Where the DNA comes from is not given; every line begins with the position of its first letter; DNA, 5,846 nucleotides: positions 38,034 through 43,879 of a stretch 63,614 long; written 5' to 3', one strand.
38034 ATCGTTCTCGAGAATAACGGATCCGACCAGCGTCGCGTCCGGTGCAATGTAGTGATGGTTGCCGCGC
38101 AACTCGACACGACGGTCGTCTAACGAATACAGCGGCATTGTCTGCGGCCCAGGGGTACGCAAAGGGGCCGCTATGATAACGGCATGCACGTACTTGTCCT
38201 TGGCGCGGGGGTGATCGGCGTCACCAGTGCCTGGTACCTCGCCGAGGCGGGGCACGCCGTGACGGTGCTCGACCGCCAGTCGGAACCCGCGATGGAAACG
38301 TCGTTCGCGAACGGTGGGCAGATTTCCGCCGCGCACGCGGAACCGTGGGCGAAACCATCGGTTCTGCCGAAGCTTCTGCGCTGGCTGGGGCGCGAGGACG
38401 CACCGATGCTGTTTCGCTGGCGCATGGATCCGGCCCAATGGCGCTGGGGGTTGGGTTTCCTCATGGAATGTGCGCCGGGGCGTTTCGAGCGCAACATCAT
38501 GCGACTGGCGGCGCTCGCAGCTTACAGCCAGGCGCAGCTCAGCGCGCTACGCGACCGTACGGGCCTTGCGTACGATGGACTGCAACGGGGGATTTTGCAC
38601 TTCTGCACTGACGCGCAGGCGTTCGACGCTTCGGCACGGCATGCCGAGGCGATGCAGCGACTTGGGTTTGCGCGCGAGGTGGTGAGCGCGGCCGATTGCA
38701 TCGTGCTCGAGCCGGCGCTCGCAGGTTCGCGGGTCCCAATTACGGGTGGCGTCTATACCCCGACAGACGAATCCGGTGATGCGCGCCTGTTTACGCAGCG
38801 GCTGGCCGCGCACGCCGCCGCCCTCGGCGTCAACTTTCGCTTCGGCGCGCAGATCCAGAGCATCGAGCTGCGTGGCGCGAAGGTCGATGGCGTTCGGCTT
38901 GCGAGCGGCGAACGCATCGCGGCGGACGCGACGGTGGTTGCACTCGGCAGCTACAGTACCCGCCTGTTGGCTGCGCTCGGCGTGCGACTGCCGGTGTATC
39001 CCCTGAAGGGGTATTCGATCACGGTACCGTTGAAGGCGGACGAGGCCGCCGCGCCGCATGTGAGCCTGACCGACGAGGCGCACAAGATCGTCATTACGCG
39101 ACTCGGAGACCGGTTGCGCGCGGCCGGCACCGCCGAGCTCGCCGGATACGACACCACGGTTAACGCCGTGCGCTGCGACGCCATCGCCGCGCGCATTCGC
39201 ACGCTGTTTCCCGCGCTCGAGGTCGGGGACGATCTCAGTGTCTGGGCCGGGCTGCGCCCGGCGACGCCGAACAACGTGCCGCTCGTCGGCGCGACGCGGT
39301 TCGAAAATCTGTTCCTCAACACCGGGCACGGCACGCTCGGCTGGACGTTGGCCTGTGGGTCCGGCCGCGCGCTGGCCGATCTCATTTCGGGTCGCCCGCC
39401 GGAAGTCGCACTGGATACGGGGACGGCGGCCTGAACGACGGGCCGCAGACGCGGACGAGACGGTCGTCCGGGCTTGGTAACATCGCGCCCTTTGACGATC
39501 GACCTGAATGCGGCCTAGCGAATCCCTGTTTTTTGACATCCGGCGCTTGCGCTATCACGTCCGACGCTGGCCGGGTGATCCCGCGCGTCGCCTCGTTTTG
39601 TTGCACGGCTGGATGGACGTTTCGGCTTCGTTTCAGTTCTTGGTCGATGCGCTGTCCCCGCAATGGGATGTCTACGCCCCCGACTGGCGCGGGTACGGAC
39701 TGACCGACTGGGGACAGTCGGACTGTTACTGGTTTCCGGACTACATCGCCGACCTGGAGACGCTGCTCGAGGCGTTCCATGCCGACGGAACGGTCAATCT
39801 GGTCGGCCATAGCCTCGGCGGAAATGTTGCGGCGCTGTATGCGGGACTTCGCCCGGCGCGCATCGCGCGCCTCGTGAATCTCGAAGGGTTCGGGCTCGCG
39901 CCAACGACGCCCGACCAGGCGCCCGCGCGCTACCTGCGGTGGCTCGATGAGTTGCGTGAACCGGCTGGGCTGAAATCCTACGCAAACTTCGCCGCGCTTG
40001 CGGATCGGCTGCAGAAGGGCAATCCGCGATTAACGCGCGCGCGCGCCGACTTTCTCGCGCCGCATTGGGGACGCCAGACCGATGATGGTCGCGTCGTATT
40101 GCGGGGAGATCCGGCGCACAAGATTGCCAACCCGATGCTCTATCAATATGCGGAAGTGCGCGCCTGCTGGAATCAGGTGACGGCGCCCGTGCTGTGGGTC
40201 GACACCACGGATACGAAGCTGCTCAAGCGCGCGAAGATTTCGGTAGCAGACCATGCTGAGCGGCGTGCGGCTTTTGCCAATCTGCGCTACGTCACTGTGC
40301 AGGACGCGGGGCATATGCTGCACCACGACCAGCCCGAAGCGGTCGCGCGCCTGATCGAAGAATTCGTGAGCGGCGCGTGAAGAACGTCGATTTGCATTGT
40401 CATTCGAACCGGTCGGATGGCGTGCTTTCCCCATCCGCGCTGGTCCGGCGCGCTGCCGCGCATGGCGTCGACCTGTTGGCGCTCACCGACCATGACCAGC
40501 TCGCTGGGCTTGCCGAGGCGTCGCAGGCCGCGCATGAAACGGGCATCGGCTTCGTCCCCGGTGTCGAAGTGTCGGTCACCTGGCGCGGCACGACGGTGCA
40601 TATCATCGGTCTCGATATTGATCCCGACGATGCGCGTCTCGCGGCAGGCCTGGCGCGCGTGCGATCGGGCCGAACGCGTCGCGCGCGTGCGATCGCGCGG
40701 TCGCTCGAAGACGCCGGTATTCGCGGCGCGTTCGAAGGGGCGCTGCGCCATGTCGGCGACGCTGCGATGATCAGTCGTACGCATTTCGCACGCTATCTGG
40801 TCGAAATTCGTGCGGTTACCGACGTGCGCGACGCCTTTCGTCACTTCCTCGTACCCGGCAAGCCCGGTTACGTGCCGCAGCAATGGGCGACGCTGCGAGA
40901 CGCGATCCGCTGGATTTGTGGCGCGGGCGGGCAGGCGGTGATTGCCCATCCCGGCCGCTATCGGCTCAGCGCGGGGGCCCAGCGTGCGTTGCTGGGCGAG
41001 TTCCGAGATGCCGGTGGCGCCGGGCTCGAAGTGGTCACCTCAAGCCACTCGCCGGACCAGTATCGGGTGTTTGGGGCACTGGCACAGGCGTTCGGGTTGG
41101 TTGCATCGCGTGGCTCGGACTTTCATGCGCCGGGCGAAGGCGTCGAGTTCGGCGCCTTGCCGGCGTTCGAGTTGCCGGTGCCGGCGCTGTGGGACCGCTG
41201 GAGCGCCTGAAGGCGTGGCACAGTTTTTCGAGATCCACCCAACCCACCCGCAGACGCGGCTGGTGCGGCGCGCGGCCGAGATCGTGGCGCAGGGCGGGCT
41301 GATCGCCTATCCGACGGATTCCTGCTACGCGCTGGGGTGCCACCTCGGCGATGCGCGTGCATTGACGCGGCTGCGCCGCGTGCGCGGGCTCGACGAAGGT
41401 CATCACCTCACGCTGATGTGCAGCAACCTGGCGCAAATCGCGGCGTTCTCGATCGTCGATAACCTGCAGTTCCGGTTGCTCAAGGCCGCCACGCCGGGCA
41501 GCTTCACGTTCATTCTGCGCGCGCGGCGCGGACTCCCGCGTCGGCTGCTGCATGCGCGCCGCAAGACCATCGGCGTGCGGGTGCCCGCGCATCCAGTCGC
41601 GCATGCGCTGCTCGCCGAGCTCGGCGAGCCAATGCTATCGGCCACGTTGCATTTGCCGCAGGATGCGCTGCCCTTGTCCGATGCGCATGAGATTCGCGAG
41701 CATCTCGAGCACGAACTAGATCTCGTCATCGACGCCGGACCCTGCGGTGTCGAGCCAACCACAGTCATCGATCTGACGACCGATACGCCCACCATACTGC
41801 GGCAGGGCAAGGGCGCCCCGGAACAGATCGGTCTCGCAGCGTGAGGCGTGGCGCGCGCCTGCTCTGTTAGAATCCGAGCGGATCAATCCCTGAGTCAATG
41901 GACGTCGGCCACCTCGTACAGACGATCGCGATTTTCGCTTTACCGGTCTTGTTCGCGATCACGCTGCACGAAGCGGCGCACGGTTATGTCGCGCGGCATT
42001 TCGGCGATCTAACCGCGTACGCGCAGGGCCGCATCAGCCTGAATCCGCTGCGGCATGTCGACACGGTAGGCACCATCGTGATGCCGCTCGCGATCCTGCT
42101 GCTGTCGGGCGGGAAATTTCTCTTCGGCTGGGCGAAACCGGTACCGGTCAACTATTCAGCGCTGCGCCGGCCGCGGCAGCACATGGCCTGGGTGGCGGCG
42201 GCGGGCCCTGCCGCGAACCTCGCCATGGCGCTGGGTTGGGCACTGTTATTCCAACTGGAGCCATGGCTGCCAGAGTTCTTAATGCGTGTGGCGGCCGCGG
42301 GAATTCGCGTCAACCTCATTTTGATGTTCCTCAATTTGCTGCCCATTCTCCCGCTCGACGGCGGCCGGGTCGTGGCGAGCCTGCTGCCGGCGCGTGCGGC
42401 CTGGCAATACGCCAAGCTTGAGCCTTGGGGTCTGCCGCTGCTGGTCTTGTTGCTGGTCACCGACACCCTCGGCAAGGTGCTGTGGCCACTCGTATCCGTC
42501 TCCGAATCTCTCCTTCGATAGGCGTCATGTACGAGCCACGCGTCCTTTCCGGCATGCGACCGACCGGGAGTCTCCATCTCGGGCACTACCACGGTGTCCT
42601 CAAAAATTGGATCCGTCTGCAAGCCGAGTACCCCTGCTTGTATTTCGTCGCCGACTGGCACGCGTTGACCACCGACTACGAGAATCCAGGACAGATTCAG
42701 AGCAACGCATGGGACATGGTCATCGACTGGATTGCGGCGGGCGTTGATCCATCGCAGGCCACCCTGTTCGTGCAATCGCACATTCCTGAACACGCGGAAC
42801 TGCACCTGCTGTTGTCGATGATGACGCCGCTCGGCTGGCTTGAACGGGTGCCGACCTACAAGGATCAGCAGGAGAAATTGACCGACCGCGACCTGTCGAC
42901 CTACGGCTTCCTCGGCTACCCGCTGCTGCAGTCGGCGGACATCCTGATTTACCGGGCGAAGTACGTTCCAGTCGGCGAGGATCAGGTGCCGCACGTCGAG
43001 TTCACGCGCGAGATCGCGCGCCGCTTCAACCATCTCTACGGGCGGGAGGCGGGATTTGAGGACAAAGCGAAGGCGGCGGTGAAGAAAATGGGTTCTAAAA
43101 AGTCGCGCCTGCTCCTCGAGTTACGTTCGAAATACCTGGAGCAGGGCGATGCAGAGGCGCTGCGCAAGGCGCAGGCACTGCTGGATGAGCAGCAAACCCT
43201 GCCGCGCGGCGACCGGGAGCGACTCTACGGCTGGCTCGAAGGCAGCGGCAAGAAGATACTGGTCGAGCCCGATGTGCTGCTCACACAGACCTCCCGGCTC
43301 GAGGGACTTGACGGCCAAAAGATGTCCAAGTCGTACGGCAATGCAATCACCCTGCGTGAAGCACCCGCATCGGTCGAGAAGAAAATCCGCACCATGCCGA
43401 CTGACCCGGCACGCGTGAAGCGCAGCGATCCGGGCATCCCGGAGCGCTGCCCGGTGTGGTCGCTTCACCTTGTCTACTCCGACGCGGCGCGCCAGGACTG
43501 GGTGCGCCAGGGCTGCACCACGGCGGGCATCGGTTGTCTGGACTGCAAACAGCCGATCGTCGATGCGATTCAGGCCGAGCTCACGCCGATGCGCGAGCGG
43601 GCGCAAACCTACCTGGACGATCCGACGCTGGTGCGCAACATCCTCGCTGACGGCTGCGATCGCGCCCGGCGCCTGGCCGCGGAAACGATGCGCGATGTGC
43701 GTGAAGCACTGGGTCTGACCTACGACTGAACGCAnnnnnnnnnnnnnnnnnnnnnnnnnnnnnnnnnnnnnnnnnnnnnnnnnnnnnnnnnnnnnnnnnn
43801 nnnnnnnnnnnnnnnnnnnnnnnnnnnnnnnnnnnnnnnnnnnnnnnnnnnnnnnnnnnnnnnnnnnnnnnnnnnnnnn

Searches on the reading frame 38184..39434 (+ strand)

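Call 72: search_protein_families(library=pfam, proteins=[window:38184-39434:+], max_evalue=0.00001)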
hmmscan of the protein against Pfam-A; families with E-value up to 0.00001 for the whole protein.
window:38184-39434:+ (416 aa): 6 families
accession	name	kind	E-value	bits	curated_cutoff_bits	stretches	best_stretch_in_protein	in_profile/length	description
PF01266.30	DAO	-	1.8e-74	251.8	27.9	1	3-400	2-353/353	FAD dependent oxidoreductase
PF07992.20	Pyr_redox_2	-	1.7e-11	44.5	26.1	0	2-36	144-178/291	Pyridine nucleotide-disulphide oxidoreductase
PF00070.33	Pyr_redox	-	3.6e-09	37.4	22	0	2-36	1-35/82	Pyridine nucleotide-disulphide oxidoreductase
PF03486.20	HI0933_like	-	1.5e-08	34.8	50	0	2-51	2-51/244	HI0933-like protein Rossmann domain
PF00890.30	FAD_binding_2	-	3.7e-06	26.8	20.4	0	2-259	1-206/414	FAD binding domain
PF13450.12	NAD_binding_8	-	7.6e-06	26.6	21.9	0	5-37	1-33/68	NAD(P)-binding Rossmann-like domain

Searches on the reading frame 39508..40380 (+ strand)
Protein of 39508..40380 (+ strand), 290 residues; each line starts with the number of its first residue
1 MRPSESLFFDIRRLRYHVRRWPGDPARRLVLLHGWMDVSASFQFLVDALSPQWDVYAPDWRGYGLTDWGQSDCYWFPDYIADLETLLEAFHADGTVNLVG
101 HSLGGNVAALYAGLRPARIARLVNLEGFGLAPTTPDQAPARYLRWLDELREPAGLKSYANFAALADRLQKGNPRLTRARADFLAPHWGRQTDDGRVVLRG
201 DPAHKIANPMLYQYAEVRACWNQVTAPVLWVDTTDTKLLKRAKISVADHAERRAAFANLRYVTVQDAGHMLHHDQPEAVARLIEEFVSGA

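Call 72: search_protein_families(library=pfam, proteins=[window:39508-40380:+], max_evalue=0.00001)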
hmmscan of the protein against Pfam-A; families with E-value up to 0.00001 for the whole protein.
window:39508-40380:+ (290 aa): 3 families
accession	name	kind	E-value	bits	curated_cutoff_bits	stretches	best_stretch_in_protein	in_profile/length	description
PF00561.26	Abhydrolase_1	-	5.9e-27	95.3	25.8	1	29-275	3-244/245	alpha/beta hydrolase fold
PF12697.13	Abhydrolase_6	-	9.2e-23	82.5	26.3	1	29-281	1-216/217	Alpha/beta hydrolase family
PF12146.15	Hydrolase_4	-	1.3e-17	64.4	27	1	24-275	2-238/239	Serine aminopeptidase, S33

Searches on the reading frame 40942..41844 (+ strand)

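Call 73: search_protein_families(library=pfam, proteins=[window:40942-41844:+], max_evalue=0.00001)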
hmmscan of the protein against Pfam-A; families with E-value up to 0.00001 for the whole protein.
window:40942-41844:+ (300 aa): 1 family
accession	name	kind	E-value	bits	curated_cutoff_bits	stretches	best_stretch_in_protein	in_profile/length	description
PF01300.24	Sua5_yciO_yrdC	-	2e-45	154.9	25.1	1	114-289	2-178/178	Telomere recombination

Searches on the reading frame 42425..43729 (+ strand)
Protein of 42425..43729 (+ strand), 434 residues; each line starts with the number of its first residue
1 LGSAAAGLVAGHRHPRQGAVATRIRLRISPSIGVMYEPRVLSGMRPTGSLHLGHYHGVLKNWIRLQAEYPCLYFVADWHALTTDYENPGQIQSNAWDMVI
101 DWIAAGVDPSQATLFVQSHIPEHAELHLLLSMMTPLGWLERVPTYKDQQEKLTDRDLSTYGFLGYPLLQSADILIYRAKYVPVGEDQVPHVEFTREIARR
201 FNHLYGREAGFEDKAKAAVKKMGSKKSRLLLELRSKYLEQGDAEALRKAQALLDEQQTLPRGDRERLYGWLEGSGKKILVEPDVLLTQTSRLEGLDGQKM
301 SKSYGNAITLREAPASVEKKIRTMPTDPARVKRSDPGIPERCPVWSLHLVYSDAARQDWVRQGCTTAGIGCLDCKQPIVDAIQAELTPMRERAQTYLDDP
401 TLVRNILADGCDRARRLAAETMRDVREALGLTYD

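Call 73: search_protein_families(library=pfam, proteins=[window:42425-43729:+], max_evalue=0.00001)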
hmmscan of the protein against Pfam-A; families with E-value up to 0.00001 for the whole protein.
window:42425-43729:+ (434 aa): 1 family
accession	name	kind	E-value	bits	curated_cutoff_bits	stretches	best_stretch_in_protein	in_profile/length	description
PF00579.31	tRNA-synt_1b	-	4.4e-61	207.2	21.1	2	38-204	6-177/292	tRNA synthetases class I (W and Y)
